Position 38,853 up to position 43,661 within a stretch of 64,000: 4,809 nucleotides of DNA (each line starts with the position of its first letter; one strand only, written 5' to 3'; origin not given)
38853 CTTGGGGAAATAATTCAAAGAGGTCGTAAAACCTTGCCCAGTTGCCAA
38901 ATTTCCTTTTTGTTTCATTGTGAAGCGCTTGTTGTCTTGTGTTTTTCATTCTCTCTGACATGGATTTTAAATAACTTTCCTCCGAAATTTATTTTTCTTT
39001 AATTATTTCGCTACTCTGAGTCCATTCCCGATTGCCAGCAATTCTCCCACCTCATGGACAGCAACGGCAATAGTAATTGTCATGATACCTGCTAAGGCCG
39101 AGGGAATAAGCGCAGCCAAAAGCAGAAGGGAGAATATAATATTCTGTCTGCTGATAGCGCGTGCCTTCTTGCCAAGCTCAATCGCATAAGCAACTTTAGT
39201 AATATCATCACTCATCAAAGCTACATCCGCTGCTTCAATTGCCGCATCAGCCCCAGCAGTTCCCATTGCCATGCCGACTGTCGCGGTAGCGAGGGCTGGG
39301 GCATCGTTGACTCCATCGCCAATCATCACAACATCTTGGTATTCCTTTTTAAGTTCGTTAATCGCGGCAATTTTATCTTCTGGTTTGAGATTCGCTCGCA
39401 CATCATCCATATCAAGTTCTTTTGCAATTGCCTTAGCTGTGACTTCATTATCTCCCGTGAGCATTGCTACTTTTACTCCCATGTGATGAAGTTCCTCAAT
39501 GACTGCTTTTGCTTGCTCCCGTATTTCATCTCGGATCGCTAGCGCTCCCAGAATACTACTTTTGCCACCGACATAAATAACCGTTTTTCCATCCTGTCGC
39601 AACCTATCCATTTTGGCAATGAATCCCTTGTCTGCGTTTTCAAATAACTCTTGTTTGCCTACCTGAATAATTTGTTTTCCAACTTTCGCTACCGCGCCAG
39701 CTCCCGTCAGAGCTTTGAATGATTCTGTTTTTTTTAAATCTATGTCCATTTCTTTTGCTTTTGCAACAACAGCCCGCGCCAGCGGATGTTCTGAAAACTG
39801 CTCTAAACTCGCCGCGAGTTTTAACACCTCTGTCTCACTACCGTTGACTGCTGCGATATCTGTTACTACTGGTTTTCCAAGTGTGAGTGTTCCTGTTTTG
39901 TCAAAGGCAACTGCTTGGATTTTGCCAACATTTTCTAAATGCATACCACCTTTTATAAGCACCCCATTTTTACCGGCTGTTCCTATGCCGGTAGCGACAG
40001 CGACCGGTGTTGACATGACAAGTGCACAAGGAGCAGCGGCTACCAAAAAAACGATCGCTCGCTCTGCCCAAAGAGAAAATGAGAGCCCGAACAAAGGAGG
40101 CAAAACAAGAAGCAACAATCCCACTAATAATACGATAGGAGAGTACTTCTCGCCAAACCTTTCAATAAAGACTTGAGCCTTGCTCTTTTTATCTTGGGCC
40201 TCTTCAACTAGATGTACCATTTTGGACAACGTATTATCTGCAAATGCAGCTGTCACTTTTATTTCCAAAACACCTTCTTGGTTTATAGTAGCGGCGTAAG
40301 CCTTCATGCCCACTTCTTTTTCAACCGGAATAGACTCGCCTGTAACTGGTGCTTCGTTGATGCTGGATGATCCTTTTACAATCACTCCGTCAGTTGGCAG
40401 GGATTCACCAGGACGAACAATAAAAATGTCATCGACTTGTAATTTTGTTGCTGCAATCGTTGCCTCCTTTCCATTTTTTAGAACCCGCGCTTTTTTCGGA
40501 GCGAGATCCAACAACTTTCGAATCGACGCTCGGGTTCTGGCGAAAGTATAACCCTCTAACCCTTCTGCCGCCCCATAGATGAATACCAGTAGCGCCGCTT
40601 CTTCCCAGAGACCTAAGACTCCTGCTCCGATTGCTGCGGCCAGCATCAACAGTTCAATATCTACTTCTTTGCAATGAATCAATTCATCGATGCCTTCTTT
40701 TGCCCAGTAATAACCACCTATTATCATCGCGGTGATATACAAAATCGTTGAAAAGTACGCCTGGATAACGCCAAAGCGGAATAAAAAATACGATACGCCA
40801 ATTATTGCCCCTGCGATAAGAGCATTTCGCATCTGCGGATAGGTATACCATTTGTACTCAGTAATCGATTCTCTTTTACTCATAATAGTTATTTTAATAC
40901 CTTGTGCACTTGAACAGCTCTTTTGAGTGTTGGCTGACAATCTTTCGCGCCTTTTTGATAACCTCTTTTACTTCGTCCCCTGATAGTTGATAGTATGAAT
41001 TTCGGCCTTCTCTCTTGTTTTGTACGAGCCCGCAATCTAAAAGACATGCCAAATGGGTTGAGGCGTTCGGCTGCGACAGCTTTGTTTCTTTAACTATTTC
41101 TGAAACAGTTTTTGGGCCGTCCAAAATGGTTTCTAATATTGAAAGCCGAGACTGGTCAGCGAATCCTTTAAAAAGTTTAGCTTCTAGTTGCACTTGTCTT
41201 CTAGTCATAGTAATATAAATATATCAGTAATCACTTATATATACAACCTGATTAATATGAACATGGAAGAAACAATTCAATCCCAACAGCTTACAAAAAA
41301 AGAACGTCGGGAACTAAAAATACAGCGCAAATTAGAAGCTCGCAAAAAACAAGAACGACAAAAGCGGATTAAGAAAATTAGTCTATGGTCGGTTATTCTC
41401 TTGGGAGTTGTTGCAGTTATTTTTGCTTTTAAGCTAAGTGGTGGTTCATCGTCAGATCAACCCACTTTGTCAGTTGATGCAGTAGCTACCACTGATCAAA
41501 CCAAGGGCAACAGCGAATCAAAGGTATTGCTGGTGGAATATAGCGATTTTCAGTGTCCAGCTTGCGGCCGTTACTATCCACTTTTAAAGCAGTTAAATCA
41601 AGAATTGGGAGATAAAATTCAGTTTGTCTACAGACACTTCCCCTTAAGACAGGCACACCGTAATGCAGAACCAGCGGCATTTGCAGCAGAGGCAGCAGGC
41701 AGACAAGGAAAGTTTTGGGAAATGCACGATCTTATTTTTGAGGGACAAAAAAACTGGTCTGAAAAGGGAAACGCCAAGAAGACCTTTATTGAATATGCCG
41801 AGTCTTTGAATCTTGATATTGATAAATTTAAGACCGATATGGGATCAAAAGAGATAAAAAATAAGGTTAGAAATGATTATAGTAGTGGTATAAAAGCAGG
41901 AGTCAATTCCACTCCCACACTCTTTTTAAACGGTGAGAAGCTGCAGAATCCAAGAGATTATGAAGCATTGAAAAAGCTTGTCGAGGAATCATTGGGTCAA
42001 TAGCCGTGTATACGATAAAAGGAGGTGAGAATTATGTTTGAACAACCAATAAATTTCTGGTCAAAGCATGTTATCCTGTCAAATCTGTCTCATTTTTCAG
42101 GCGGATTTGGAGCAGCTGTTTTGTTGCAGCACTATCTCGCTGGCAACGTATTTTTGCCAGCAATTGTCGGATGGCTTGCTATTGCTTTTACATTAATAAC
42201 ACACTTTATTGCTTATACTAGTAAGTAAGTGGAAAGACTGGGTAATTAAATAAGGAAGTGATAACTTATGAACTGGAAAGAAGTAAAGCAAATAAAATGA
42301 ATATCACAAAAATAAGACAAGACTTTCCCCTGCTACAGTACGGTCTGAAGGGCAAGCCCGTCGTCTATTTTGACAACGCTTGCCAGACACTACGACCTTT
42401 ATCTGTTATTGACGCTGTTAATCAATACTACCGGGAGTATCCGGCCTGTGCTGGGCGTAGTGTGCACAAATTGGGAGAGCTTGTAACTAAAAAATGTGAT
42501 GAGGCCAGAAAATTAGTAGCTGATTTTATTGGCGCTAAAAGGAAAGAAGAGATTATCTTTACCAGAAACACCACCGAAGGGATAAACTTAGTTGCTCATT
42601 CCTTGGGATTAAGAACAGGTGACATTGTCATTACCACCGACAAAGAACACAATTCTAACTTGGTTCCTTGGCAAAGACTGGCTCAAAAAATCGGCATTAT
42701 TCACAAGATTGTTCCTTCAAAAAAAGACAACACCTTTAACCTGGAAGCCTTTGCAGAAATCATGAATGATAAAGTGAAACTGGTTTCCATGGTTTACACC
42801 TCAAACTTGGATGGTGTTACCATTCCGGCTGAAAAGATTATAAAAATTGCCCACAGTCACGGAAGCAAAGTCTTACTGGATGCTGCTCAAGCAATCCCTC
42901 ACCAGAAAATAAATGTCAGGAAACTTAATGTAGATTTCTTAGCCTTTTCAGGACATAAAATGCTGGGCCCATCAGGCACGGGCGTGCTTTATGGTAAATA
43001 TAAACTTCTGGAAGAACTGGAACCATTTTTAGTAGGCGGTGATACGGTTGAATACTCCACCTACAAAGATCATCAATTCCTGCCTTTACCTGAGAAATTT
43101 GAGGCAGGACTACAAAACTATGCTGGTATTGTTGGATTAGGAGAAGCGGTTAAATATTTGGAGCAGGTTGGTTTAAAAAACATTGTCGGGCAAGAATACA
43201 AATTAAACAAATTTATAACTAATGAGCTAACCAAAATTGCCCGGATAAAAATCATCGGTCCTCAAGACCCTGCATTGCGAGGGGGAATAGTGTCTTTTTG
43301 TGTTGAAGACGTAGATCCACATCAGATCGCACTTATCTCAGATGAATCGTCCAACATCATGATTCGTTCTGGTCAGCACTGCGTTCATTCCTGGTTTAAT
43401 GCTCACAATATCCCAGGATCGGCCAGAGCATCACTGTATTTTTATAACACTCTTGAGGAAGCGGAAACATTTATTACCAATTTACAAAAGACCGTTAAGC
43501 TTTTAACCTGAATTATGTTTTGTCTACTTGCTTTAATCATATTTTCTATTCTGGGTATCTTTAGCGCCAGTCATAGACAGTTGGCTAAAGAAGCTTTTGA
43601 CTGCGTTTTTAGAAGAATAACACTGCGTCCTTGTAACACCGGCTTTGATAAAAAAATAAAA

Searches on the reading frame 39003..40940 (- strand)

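Call 39: search_protein_families(library=pfam, proteins=[window:39003-40940:-], max_evalue=0.00001)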
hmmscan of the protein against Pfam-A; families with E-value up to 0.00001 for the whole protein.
window:39003-40940:- (645 aa): 4 families
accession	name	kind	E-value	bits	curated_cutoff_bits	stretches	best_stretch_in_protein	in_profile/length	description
PF00122.25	E1-E2_ATPase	-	3e-53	180.5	28.1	1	146-324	2-180/181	E1-E2 ATPase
PF00702.32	Hydrolase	-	8.9e-40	137.6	26.4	1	341-553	1-190/191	haloacid dehalogenase-like hydrolase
PF08282.18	Hydrolase_3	-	8.8e-07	29.3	20.9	0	527-587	196-255/255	haloacid dehalogenase-like hydrolase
PF12710.13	HAD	-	5.7e-06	27.3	27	0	473-550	86-188/189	haloacid dehalogenase-like hydrolase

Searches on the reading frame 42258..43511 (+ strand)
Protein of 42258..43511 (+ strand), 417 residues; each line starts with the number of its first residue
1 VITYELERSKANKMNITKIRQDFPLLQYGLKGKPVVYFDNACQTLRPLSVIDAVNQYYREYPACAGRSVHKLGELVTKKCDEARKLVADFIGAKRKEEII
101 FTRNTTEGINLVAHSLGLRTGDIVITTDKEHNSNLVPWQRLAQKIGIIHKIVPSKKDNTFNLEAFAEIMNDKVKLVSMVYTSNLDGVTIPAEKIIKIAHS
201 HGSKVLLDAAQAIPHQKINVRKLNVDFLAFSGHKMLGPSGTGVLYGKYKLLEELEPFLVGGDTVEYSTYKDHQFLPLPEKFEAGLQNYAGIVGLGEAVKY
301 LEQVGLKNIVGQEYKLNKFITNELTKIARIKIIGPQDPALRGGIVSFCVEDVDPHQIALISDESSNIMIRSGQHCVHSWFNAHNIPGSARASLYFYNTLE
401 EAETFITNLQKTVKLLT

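Call 39: search_protein_families(library=pfam, proteins=[window:42258-43511:+], max_evalue=0.00001)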
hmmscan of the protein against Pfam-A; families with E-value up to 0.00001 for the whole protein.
window:42258-43511:+ (417 aa): 1 family
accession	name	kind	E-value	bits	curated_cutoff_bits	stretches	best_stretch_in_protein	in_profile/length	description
PF00266.25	Aminotran_5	-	1.6e-116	389.7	21.5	1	36-404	1-370/371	Aminotransferase class-V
